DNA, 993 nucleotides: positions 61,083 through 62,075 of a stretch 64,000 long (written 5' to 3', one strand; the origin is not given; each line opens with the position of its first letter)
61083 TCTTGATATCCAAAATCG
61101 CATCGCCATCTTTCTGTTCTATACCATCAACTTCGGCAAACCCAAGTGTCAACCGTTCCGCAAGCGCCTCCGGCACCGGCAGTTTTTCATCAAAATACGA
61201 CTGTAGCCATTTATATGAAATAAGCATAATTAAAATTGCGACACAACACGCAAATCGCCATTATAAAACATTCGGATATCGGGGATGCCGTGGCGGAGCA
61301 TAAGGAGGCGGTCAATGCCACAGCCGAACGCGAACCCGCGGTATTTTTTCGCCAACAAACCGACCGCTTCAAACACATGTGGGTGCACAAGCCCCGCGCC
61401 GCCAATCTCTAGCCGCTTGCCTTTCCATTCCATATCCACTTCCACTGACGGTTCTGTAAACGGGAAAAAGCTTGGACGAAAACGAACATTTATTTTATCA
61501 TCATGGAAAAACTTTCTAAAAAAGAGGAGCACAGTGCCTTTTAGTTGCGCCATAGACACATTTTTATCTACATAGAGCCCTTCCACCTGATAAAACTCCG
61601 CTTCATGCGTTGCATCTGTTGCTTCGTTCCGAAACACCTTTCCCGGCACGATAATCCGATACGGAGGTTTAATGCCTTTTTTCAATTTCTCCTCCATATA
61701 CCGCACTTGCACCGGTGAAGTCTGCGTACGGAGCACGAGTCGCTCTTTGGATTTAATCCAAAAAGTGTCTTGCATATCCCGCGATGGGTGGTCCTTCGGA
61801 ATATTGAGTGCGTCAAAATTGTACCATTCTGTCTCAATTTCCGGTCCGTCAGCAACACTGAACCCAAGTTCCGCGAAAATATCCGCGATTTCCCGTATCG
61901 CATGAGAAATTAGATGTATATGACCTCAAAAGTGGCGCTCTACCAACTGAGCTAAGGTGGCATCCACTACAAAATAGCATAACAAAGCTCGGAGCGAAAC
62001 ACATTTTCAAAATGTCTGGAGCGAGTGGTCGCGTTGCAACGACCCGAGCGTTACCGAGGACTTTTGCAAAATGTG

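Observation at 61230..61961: pheS starts at the catalytic core without a canonical start codon, directly downstream of a tRNA 5'-half remnant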

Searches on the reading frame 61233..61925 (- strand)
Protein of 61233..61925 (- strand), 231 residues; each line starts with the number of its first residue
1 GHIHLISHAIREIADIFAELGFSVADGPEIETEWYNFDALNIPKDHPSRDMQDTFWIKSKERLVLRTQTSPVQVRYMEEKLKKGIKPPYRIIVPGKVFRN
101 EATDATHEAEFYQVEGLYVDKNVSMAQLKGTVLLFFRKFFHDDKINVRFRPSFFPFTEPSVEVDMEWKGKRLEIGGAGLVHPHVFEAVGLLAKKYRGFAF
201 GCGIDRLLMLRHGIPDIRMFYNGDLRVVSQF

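Call 9: search_protein_families(library=pfam, proteins=[window:61233-61925:-], max_evalue=0.01)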
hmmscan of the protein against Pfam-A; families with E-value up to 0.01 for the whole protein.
window:61233-61925:- (231 aa): 4 families
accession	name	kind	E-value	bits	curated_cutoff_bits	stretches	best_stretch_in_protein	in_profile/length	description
PF01409.25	tRNA-synt_2d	-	3.1e-91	305.7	19.8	1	1-231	14-246/246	tRNA synthetases class II core domain (F)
PF17759.6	tRNA_synthFbeta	-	3.8e-05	23.7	22.4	1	40-191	51-204/214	Phenylalanyl tRNA synthetase beta chain CLM domain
PF00152.25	tRNA-synt_2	-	7.5e-05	22.4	25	1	95-143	98-147/308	tRNA synthetases class II (D, K and N)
PF13393.11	tRNA-synt_His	-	0.0035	17.1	25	1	6-114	13-114/308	Histidyl-tRNA synthetase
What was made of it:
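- On PheS (phenylalanine--tRNA ligase alpha subunit, TIGR00468 / PF01409): PF01409 305.7 bits (cutoff 19.8), call 9.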

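Call 10: search_protein_families(library=ncbifam, proteins=[window:61233-61925:-], max_evalue=0.01)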
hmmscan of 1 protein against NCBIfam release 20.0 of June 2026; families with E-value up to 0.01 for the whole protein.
window:61233-61925:- (231 aa): 9 families
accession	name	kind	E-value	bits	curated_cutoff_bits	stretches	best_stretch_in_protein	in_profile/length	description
TIGR00468.1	pheS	equivalog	2.5e-88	296.4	237.45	1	1-231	69-322/324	phenylalanine--tRNA ligase subunit alpha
NF003210.0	PRK04172.1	equivalog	1.3e-64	218.8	350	2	61-229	330-489/496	phenylalanine--tRNA ligase subunit alpha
NF051887.1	PheS_related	equivalog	1.7e-44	152.3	300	1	9-231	17-239/349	PheS-related mystery ligase SrmL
TIGR00469.1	pheS_mito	equivalog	5.7e-34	117.5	258.35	2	144-231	256-343/451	phenylalanine--tRNA ligase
TIGR02367.1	PylS_Cterm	equivalog_domain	3e-07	30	178.15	1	9-219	31-227/242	pyrrolysine--tRNA(Pyl) ligase large subunit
TIGR00442.1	hisS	equivalog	7.4e-05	21.9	286.75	1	8-115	19-124/406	histidine--tRNA ligase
TIGR00499.1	lysS_bact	equivalog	7.6e-05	21.5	427.6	0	95-118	247-269/496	lysine--tRNA ligase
TIGR00443.1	hisZ_biosyn_reg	equivalog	8.5e-05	21.8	271.65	1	8-114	13-113/314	ATP phosphoribosyltransferase regulatory subunit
NF001756.1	PRK00484.1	subfamily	9.4e-05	21.2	468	1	95-147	244-298/488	lysine--tRNA ligase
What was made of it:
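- On PheS (phenylalanine--tRNA ligase alpha subunit, TIGR00468 / PF01409): TIGR00468 296.4 bits (cutoff 237.45), call 10. The match starts at model position 69 (call 10).
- Closest known: Canonical bacterial PheRS alpha subunit. Same: Class II catalytic core, scoring 296 bits against a 237-bit cutoff (call 10). pheS and pheT are adjacent.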

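Call 11: find_homologous_proteins(query=window:61233-61925:-, max_evalue=1e-30)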
Query window:61233-61925:- (231 aa): 8000 proteins with E <= 1e-30 among 8000 candidates; the best 120 are listed.
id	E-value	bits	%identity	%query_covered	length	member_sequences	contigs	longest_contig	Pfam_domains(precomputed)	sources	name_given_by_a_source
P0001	6.7e-137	472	89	98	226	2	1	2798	PF01409.26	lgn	-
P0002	5.3e-134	463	86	100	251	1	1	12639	PF01409.26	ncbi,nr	ncbi:MAG: phenylalanine--tRNA ligase subunit alpha [bacterium]|nr:phenylalanine--tRNA ligase subunit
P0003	2.0e-132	458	87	100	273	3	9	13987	PF01409.26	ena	-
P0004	7.0e-127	440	83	100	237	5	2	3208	PF01409.26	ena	-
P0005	6.5e-124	430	80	100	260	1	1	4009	PF01409.26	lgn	-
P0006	8.7e-123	426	83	99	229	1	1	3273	PF01409.26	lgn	-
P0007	1.0e-122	426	81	100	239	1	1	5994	PF01409.26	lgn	-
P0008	1.9e-121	422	80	100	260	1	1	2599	PF01409.26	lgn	-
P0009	1.9e-121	422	81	98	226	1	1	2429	PF01409.26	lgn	-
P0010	1.8e-119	415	81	98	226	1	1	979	PF01409.26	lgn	-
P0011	5.4e-118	410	100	78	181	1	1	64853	PF01409.26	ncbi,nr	ncbi:MAG: phenylalanyl-tRNA synthetase alpha chain [Parcubacteria group bacterium Gr01-1014_17]|nr:M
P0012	5.0e-117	407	77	100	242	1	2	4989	PF01409.26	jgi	jgi:phenylalanyl-tRNA synthetase alpha chain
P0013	2.2e-116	405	74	100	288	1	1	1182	PF01409.26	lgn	-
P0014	3.6e-115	401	74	100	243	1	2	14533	PF01409.26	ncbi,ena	-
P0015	7.7e-115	400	76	100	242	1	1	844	PF01409.26,PF17759.7,PF00152.26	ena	-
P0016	3.4e-114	398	76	100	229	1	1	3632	PF01409.26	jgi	jgi:phenylalanyl-tRNA synthetase alpha chain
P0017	3.8e-114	398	76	100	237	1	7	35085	PF01409.26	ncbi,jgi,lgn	jgi:phenylalanyl-tRNA synthetase alpha chain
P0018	7.3e-114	397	74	100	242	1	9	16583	PF01409.26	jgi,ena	-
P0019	1.9e-112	392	-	-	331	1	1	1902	PF01409.26,PF00152.26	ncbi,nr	ncbi:MAG TPA: hypothetical protein VJZ94_02265, partial [Candidatus Paceibacterota bacterium]|nr:hyp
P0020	5.9e-111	387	72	100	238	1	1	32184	PF01409.26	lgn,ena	-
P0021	4.7e-110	384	73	100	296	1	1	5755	PF01409.26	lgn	-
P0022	9.0e-110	384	67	100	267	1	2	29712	PF01409.26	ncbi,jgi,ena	-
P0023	1.4e-109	383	72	100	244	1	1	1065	PF01409.26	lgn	-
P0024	2.2e-109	382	75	100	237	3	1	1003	PF01409.26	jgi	-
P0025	1.5e-108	380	71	100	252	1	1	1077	PF01409.26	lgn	-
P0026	3.7e-108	378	65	100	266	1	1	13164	PF01409.26,PF00152.26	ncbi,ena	-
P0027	4.4e-108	378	71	100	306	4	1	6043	PF01409.26,PF00152.26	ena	-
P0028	5.9e-108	378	72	100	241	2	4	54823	PF01409.26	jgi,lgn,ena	jgi:phenylalanyl-tRNA synthetase alpha chain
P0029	6.9e-108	377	70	100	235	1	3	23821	PF01409.26,PF00152.26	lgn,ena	-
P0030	7.9e-108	377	72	100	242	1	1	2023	PF01409.26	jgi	jgi:phenylalanyl-tRNA synthetase alpha chain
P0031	1.7e-107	376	72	100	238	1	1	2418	PF01409.26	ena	-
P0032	2.4e-107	376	70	98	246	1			PF01409.26,PF00152.26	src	-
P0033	3.1e-107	375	72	100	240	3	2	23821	PF01409.26,PF00152.26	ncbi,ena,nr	ncbi:MAG: phenylalanine--tRNA ligase subunit alpha [Candidatus Taylorbacteria bacterium]|nr:phenylal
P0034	3.1e-107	375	68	100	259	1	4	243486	PF01409.26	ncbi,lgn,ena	-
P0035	3.8e-107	375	71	100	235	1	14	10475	PF01409.26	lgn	-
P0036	4.4e-107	375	72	100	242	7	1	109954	PF01409.26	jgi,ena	-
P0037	4.4e-107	375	73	100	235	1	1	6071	PF01409.26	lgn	-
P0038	4.5e-107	375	74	100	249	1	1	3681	PF01409.26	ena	-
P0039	7.5e-107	374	68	100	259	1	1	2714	PF01409.26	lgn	-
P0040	9.4e-107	374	68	100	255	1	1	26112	PF01409.26,PF00152.26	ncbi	-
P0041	1.0e-106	374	70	100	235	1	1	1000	PF01409.26,PF00152.26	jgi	-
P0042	1.8e-106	373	65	100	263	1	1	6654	PF01409.26,PF00152.26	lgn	-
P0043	2.2e-106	372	69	100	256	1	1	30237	PF01409.26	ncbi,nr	ncbi:MAG: phenylalanine--tRNA ligase subunit alpha [Candidatus Taylorbacteria bacterium]|nr:phenylal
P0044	2.5e-106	372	66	100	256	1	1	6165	PF01409.26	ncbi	-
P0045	4.4e-106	371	67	100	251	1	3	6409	PF01409.26,PF00152.26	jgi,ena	jgi:phenylalanyl-tRNA synthetase alpha chain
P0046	5.3e-106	371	70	100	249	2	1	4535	PF01409.26,PF00152.26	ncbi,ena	-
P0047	5.9e-106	371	66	100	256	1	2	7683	PF01409.26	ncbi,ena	-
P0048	1.4e-105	370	72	100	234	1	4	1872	PF01409.26,PF00152.26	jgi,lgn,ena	-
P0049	1.6e-105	370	70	100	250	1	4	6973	PF01409.26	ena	-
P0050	1.8e-105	369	67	100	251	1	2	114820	PF01409.26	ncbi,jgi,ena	-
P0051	2.3e-105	369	67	100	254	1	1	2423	PF01409.26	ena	-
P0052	3.1e-105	369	72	100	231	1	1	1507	PF01409.26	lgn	-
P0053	5.7e-105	368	68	100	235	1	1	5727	PF01409.26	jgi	jgi:phenylalanyl-tRNA synthetase alpha chain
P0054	7.3e-105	368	66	100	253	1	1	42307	PF01409.26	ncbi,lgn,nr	ncbi:MAG: phenylalanine--tRNA ligase subunit alpha [bacterium]|nr:phenylalanine--tRNA ligase subunit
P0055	7.9e-105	367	64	100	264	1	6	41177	PF01409.26,PF00152.26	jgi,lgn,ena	-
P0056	1.0e-104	367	63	100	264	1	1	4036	PF01409.26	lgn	-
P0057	1.1e-104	367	70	100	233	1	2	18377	PF01409.26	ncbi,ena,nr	ncbi:MAG: phenylalanyl-tRNA synthetase subunit alpha [Parcubacteria group bacterium Gr01-1014_73]|nr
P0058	1.1e-104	367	68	100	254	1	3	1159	PF01409.26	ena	-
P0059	1.2e-104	367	67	100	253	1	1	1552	PF01409.26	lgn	-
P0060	1.4e-104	367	69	100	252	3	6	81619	PF01409.26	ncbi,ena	-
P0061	2.2e-104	366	70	100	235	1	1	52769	PF01409.26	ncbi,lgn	-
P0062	3.6e-104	365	66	100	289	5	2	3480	PF01409.26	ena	-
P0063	4.5e-104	365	70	100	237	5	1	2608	PF01409.26,PF00152.26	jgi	-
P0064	4.8e-104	365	71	100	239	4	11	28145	PF01409.26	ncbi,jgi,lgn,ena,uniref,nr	ncbi:MAG: phenylalanine--tRNA ligase subunit alpha [Candidatus Ryanbacteria bacterium RIFCSPLOWO2_01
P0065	5.5e-104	365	67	98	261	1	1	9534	PF01409.26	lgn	-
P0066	6.5e-104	364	70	100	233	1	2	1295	PF01409.26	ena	-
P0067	8.6e-104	364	63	100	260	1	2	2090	PF01409.26,PF00152.26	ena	-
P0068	1.2e-103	363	66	100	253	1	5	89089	PF01409.26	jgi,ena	jgi:phenylalanyl-tRNA synthetase alpha chain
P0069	2.2e-103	363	69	100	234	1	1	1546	PF01409.26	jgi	jgi:phenylalanyl-tRNA synthetase alpha chain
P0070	2.5e-103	362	70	100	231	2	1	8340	PF01409.26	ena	-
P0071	3.1e-103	362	64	100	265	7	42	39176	PF01409.26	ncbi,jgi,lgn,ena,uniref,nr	ncbi:MAG: phenylalanine--tRNA ligase subunit alpha [Candidatus Taylorbacteria bacterium RIFCSPHIGHO2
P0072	3.1e-103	362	65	100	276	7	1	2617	PF01409.26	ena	-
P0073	3.2e-103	362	66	100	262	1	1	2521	PF01409.26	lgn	-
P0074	5.5e-103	361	65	100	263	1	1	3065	PF01409.26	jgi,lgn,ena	-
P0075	5.6e-103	361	63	100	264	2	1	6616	PF01409.26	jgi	-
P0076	1.0e-102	360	64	100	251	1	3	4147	PF01409.26,PF00152.26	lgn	-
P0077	1.3e-102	360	69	100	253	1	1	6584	PF01409.26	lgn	-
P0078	2.3e-102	359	69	100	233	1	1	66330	PF01409.26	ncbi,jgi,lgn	ncbi:MAG: phenylalanine--tRNA ligase subunit alpha [Candidatus Paceibacterota bacterium]|jgi:phenyla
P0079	2.8e-102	359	71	95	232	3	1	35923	PF01409.26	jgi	-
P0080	2.9e-102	359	69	100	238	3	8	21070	PF01409.26,PF17759.7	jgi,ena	-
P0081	2.9e-102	359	64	100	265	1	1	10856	PF01409.26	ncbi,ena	-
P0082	3.6e-102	359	68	100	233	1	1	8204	PF01409.26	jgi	-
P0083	3.7e-102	359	66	100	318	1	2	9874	PF01409.26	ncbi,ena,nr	ncbi:MAG: phenylalanyl-tRNA synthetase alpha chain [Parcubacteria group bacterium Greene0416_79]|nr:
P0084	3.9e-102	359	69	100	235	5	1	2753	PF01409.26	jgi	jgi:phenylalanyl-tRNA synthetase alpha chain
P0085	4.2e-102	358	70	100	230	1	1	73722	PF01409.26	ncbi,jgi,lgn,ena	-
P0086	5.0e-102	358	65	100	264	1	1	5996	PF01409.26,PF00152.26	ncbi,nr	ncbi:MAG: phenylalanine--tRNA ligase subunit alpha [Candidatus Taylorbacteria bacterium]|nr:phenylal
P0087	5.4e-102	358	68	99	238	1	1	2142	PF01409.26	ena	-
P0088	5.4e-102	358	70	100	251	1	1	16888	PF01409.26,PF00152.26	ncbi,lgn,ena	-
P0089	6.2e-102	358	68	100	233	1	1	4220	PF01409.26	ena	-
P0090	6.2e-102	358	68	100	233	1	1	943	PF01409.26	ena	-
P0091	6.3e-102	358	68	100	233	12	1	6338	PF01409.26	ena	-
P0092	6.7e-102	358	68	100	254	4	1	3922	PF01409.26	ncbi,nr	ncbi:MAG: phenylalanine--tRNA ligase subunit alpha [Candidatus Taylorbacteria bacterium]|nr:phenylal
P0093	9.4e-102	357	65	100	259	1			PF01409.26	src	-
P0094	1.0e-101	357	62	100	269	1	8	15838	PF01409.26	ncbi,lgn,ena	ncbi:MAG: phenylalanine--tRNA ligase subunit alpha [Patescibacteria group bacterium]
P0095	1.0e-101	357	69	100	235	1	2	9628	PF01409.26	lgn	-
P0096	1.1e-101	357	64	100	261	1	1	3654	PF01409.26,PF17759.7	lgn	-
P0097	1.6e-101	357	69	100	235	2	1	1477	PF01409.26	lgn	-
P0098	1.7e-101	356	68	100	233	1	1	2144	PF01409.26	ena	-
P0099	1.7e-101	356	67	100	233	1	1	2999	PF01409.26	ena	-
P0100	2.5e-101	356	67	100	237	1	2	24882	PF01409.26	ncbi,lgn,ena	ncbi:MAG: phenylalanine--tRNA ligase subunit alpha, partial [Patescibacteria group bacterium]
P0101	2.9e-101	356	69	100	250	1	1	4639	PF01409.26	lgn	-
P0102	3.9e-101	355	60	100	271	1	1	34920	PF01409.26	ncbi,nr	ncbi:MAG: phenylalanine--tRNA ligase subunit alpha [bacterium]|nr:phenylalanine--tRNA ligase subunit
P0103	4.0e-101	355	67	100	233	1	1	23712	PF01409.26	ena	-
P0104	4.4e-101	355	68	100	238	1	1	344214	PF01409.26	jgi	jgi:phenylalanyl-tRNA synthetase alpha chain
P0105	6.1e-101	355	67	100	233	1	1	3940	PF01409.26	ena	-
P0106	6.3e-101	355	67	100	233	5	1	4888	PF01409.26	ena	-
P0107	6.9e-101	354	64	100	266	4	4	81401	PF01409.26,PF00152.26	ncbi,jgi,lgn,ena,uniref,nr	ncbi:MAG: Phenylalanine-tRNA ligase alpha subunit [Candidatus Kaiserbacteria bacterium GW2011_GWA2_4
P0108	8.1e-101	354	71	100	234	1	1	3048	PF01409.26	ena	-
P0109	1.1e-100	354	68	100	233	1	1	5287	PF01409.26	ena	-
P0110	1.2e-100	354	69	100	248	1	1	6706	PF01409.26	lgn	-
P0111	1.4e-100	354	67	100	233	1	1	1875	PF01409.26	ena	-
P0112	1.4e-100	354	67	100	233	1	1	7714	PF01409.26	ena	-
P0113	1.9e-100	353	66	100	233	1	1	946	PF01409.26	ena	-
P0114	3.1e-100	352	67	100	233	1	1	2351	PF01409.26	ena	-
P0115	3.3e-100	352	67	100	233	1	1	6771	PF01409.26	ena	-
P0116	4.4e-100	352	62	100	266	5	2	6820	PF01409.26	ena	-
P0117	5.3e-100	352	64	100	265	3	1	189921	PF01409.26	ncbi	ncbi:MAG: phenylalanine--tRNA ligase subunit alpha [Patescibacteria group bacterium]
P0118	6.6e-100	351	66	100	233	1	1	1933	PF01409.26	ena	-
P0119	7.7e-100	351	69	100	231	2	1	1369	PF01409.26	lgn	-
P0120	8.0e-100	351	67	100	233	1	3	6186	PF01409.26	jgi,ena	-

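Call 14: find_encoding_contigs(protein=P0002, flank=3000, max_places=3)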
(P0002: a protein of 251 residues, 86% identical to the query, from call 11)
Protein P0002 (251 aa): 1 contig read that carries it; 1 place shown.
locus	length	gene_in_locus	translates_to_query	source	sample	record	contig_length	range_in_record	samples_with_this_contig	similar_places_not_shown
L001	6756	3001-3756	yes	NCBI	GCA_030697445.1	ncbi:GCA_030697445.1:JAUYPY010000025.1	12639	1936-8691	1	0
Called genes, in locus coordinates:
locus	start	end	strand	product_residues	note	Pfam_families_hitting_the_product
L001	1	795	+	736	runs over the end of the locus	PF00005:ABC_tran (faint), PF02463:SMC_N, PF13175:AAA_15, PF13476:AAA_23, PF13304:AAA_21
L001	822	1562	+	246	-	PF01386:Ribosomal_L25p, PF14693:Ribosomal_TL5_C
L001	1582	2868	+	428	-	PF13406:SLT_2 (weak)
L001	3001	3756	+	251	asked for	PF01409:tRNA-synt_2d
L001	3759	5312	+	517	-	PF03483:B3_4, PF03484:B5, PF17759:tRNA_synthFbeta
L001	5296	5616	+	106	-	PF03147:FDX-ACB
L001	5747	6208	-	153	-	-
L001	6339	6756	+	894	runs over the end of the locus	PF02861:Clp_N, PF23569:NBD_SMAX1, PF00004:AAA, PF17871:AAA_lid_9, PF00158:Sigma54_activat (weak), PF07724:AAA_2, PF07728:AAA_5, PF10431:ClpB_D2-small, +5 more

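Call 15: find_encoding_contigs(protein=P0003, flank=3000, max_places=4)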
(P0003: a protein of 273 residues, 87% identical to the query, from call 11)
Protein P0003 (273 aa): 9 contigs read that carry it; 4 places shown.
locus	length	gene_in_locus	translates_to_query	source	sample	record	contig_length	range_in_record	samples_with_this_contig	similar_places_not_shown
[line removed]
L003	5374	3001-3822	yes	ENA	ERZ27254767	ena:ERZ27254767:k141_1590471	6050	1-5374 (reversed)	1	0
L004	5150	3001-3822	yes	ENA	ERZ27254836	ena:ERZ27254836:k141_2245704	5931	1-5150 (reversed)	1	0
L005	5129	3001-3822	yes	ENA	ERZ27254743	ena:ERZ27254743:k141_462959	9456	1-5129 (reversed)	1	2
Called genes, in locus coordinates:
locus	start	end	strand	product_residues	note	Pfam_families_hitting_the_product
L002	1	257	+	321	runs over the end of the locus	PF00389:2-Hacid_dh, PF02826:2-Hacid_dh_C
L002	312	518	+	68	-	-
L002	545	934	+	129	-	PF07963:N_methyl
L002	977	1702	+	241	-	PF01386:Ribosomal_L25p, PF14693:Ribosomal_TL5_C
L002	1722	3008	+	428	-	PF13406:SLT_2 (weak)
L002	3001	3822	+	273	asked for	PF01409:tRNA-synt_2d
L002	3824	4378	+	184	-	PF01936:NYN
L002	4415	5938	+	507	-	PF03483:B3_4, PF03484:B5, PF17759:tRNA_synthFbeta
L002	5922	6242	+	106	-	PF03147:FDX-ACB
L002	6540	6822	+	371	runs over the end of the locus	?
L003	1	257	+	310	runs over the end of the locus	?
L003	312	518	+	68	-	-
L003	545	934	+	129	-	PF07963:N_methyl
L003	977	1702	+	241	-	PF01386:Ribosomal_L25p, PF14693:Ribosomal_TL5_C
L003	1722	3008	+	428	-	PF13406:SLT_2 (weak)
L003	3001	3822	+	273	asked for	PF01409:tRNA-synt_2d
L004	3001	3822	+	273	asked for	PF01409:tRNA-synt_2d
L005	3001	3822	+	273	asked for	PF01409:tRNA-synt_2d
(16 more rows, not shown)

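Call 16: find_encoding_contigs(protein=P0001, flank=3000, max_places=3)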
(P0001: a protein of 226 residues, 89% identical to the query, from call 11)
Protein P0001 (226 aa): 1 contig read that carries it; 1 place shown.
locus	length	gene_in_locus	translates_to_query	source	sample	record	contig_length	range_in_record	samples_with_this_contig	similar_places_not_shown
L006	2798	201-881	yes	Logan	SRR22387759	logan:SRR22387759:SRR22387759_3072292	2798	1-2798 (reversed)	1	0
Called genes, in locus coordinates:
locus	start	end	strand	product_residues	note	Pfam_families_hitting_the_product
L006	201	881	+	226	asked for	PF01409:tRNA-synt_2d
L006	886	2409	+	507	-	PF03483:B3_4, PF03484:B5, PF17759:tRNA_synthFbeta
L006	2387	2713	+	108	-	PF03147:FDX-ACB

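Call 28: find_related_loci(query=A2, collection=genome_contigs, flank=1500)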
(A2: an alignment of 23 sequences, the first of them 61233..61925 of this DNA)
Query A2 (231 aa) in genome_contigs; peptide patterns used: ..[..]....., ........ (x = any residue, [..] = any of these).
600 stretches matched a pattern (row limit reached: there are more); 600 encode a relative of the query (tblastn E <= 1e-3); the best 80 are kept; 80 distinct loci.
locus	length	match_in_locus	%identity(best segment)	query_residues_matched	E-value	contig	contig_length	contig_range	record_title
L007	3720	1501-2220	62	1-231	2e-97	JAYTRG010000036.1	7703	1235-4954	MAG: Candidatus Parcubacteria bacterium isolate GFS_4738 GFS_4738_35, whole genome shotgun sequence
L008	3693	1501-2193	63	1-231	3e-96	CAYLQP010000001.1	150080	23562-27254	MAG TPA_asm: uncultured Candidatus Saccharibacteria bacterium isolate SRP286056_co1_749 genome assembly, contig: NODE_68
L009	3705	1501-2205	62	1-231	8e-92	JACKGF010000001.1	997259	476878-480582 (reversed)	MAG: Candidatus Nomurabacteria bacterium isolate HK-STAS-PATE-27 HK-STAS-PATE-27_1, whole genome shotgun sequence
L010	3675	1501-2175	60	1-226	7e-91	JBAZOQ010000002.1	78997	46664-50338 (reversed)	MAG: Candidatus Paceibacterota bacterium isolate SO_2017_SWC_1 scaffold_338_c1_LP-4_2017, whole genome shotgun sequence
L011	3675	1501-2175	58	1-226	1e-90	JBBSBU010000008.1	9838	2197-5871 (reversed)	MAG: Candidatus Paceibacteria bacterium isolate La6_metabat2.185 La6_metabat2.185_K_2244159_L_9838_cov_8.0000, whole gen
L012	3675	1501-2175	59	1-226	2e-89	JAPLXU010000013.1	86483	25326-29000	MAG: Candidatus Nomurabacteria bacterium isolate LacPavin_0419_WC70L_MAG_39_11 LacPavin_0419_WC70L_scaffold_473875, whol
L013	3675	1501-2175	58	1-226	1e-88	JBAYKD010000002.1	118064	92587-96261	MAG: Candidatus Paceibacterota bacterium isolate SO_2016_GW1_71 scaffold00355_OW334_2016, whole genome shotgun sequence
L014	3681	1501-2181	58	1-231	3e-88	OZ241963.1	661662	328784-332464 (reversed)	MAG: Candidatus Paceibacterota bacterium isolate a4431f2c-c61a-43fb-9f92-c5996bac4907 genome assembly, chromosome: 1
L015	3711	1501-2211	56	1-231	8e-88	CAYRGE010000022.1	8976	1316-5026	MAG TPA_asm: uncultured Candidatus Saccharibacteria bacterium isolate SRP345593_co1_113 genome assembly, contig: NODE_30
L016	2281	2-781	56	9-231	4e-88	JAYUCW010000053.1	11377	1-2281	MAG: Candidatus Paceibacterota bacterium isolate GFS_7029 GFS_7029_52, whole genome shotgun sequence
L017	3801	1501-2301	54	1-231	7e-84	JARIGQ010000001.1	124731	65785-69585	MAG: Candidatus Nomurabacteria bacterium isolate CullarsAll.DT.22 k141_285603, whole genome shotgun sequence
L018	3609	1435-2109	55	1-227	1e-82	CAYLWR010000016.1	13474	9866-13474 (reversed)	MAG TPA_asm: uncultured Candidatus Saccharibacteria bacterium isolate SRP135725_co2_473 genome assembly, contig: k141_32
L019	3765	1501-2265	53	1-231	2e-82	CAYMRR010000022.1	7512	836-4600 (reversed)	MAG TPA_asm: uncultured Candidatus Saccharibacteria bacterium isolate binchicken_co45_302 genome assembly, contig: NODE_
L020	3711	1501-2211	55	1-231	7e-82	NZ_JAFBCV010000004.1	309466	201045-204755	Shouchella xiaoxiensis strain DSM 21943 Ga0454017_04, whole genome shotgun sequence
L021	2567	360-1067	54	1-231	4e-82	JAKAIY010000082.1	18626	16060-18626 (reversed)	MAG: Chloroflexi bacterium isolate WY3.bin53 NODE_4957_length_18626_cov_1.560841, whole genome shotgun sequence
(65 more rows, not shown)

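Call 31: find_encoding_contigs(protein=P0007, flank=2500, max_places=1)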
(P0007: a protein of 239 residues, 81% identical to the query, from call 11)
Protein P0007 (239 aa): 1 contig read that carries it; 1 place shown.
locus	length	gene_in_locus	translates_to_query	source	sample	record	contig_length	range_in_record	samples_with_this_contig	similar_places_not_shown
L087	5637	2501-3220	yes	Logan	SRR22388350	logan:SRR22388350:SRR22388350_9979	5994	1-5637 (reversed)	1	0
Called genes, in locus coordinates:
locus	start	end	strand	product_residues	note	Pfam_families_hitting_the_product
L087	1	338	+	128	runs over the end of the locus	PF07963:N_methyl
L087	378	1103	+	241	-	PF01386:Ribosomal_L25p, PF14693:Ribosomal_TL5_C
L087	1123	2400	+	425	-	PF13406:SLT_2 (weak)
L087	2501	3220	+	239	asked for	PF01409:tRNA-synt_2d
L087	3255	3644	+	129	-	PF00903:Glyoxalase, PF13669:Glyoxalase_4 (weak)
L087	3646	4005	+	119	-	PF05635:23S_rRNA_IVP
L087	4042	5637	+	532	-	?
